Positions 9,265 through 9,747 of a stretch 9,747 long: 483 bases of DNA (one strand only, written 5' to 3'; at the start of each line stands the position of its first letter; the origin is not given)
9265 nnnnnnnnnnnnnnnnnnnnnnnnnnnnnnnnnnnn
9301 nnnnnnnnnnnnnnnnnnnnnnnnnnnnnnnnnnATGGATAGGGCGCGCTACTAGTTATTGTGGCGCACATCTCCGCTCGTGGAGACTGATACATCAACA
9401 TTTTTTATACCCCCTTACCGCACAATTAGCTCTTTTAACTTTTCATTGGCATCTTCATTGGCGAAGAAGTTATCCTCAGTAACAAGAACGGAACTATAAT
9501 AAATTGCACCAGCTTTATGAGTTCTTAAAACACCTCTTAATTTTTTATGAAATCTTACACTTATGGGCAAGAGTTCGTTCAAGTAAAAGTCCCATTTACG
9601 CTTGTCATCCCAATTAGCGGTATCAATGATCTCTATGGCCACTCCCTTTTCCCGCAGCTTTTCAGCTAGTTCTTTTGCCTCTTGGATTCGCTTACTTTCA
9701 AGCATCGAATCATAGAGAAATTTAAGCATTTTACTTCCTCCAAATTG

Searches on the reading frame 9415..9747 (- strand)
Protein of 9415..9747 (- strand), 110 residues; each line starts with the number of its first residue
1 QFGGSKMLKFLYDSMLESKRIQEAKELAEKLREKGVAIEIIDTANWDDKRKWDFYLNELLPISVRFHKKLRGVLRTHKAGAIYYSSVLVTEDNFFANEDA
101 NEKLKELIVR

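Call 3: search_protein_families(library=pfam, proteins=[window:9415-9747:-], max_evalue=0.01)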
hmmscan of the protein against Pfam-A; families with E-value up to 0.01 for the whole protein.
window:9415-9747:- (110 aa): 1 family
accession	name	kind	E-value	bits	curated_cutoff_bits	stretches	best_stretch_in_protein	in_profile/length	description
PF21982.2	RecX_HTH1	-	0.0037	17.6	26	1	25-44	17-36/40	RecX, first three-helix domain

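Call 4: search_protein_families(library=padloc, proteins=[window:9415-9747:-], max_evalue=0.01)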
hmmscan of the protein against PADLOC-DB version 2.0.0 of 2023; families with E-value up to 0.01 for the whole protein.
window:9415-9747:- (110 aa): 0 families

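Call 6: search_protein_families(library=ncbifam, proteins=[window:9415-9747:-], max_evalue=0.01)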
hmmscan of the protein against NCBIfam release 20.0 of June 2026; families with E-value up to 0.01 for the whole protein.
window:9415-9747:- (110 aa): 0 families
